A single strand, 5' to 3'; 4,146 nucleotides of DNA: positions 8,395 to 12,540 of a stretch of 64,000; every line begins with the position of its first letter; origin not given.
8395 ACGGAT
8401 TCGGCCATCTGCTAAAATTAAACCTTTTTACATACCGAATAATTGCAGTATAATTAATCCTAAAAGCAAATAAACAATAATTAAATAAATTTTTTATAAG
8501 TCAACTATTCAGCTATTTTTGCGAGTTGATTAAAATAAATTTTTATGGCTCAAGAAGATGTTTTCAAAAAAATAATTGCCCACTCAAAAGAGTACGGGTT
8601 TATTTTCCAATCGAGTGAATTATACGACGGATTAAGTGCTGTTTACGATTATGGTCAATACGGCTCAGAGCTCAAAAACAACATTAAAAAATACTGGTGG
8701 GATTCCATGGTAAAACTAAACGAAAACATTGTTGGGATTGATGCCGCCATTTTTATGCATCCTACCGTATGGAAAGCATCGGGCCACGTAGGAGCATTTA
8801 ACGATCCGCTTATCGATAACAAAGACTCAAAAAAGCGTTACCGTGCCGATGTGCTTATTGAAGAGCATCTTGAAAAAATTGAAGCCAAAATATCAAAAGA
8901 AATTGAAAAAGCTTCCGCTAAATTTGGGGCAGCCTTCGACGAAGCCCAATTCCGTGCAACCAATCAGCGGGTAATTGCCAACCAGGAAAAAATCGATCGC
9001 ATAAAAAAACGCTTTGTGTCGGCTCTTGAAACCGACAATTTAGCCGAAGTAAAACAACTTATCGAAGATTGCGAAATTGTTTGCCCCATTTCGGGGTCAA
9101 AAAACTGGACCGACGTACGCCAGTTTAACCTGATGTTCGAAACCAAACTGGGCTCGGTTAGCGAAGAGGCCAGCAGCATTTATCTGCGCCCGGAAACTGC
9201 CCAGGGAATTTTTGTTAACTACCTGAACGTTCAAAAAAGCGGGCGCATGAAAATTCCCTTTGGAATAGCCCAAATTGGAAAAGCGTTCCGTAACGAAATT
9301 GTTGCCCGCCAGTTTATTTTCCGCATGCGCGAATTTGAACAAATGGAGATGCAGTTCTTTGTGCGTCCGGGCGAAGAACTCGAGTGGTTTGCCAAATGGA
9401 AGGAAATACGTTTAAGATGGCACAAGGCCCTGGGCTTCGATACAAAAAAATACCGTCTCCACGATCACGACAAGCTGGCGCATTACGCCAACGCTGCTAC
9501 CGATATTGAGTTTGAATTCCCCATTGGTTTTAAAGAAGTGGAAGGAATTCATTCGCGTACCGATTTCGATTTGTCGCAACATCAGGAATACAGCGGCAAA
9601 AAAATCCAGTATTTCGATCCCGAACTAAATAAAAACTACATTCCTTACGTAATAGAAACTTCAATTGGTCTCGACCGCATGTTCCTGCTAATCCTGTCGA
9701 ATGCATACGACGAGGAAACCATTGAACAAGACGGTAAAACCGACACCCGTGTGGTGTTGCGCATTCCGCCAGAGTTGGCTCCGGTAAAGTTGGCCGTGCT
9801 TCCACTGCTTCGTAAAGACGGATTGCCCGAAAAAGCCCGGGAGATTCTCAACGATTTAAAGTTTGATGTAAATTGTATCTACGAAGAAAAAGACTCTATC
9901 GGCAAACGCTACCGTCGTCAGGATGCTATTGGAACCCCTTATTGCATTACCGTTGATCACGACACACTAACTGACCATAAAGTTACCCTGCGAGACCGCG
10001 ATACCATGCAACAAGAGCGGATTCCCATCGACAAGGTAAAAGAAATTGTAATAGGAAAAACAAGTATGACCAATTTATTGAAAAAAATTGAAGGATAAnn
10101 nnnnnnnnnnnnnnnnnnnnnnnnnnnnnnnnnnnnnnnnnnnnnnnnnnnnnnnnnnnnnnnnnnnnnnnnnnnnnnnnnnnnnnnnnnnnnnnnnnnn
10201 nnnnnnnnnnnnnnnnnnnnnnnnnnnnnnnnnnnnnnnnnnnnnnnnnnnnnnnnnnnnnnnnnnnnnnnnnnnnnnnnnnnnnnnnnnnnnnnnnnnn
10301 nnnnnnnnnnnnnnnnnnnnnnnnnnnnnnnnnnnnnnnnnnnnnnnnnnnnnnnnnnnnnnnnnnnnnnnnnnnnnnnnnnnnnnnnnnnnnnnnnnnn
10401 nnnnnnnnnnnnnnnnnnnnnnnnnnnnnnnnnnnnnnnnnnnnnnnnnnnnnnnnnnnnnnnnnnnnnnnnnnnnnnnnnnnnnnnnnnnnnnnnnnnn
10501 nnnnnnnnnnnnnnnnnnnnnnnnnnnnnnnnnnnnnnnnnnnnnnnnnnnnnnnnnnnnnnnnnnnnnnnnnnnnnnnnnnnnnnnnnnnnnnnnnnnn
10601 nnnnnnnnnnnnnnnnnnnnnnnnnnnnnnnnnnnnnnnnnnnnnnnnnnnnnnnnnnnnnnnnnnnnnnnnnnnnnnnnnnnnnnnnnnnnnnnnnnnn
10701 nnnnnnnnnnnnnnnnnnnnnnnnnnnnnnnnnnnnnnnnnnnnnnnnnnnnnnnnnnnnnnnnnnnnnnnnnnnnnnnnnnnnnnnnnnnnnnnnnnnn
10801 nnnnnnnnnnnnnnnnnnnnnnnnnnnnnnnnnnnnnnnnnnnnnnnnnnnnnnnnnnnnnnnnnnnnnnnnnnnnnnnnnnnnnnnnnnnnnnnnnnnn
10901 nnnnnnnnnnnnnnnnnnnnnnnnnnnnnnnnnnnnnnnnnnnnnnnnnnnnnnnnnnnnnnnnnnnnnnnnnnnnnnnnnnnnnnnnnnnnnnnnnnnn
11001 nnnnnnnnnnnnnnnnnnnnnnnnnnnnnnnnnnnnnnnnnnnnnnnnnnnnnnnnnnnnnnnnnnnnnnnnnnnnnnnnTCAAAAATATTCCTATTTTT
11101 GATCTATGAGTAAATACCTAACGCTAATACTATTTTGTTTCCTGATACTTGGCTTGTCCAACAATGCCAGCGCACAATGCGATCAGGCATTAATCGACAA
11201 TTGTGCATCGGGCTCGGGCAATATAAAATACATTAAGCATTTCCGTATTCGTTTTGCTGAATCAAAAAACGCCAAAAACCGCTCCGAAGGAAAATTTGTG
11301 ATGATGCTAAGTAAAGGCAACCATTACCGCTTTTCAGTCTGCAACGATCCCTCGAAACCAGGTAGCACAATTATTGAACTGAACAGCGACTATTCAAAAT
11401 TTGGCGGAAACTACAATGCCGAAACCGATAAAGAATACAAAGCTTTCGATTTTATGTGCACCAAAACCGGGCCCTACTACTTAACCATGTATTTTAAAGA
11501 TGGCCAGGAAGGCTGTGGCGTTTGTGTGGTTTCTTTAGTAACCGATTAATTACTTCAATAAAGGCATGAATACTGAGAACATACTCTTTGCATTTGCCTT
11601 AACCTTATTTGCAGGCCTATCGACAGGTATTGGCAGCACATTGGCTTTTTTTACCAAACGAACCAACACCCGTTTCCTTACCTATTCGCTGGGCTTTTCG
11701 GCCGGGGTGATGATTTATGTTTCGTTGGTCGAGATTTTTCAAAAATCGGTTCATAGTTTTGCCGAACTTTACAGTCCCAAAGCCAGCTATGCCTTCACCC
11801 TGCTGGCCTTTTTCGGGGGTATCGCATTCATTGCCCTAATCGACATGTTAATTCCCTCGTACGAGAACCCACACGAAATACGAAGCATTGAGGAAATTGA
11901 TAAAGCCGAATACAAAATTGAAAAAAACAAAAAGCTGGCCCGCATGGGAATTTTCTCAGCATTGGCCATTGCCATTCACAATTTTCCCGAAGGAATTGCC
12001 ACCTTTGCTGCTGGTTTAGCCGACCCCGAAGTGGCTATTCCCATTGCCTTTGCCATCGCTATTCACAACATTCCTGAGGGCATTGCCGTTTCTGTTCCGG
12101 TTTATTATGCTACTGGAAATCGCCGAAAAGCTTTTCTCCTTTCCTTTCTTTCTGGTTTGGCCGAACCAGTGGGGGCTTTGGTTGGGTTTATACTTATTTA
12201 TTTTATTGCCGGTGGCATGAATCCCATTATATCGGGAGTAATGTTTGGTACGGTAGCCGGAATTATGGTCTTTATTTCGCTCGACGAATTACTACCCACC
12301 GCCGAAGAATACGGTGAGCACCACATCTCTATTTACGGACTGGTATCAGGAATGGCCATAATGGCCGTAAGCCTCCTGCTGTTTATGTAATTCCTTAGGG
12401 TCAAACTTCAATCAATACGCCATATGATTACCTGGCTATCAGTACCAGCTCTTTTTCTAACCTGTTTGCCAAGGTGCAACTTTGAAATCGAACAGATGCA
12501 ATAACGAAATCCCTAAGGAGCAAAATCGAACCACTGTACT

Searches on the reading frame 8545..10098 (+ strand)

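Call 64: search_protein_families(library=pfam, proteins=[window:8545-10098:+], max_evalue=0.001)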
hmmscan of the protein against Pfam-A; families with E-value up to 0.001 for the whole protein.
window:8545-10098:+ (517 aa): 2 families
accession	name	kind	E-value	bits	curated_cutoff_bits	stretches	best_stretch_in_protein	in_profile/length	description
PF03129.25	HGTP_anticodon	-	4.9e-19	68.7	21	1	416-502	2-91/94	Anticodon binding domain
PF00587.30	tRNA-synt_2b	-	2.9e-13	50.7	29.3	1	206-386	5-178/179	tRNA synthetase class II core domain (G, H, P, S and T)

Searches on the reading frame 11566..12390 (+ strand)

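Call 64: search_protein_families(library=pfam, proteins=[window:11566-12390:+], max_evalue=0.001)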
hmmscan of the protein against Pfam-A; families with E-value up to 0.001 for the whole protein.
window:11566-12390:+ (274 aa): 1 family
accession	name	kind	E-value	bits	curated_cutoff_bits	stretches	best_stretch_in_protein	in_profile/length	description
PF02535.28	Zip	-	1.7e-33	116.7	35.1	2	118-268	168-321/323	ZIP Zinc transporter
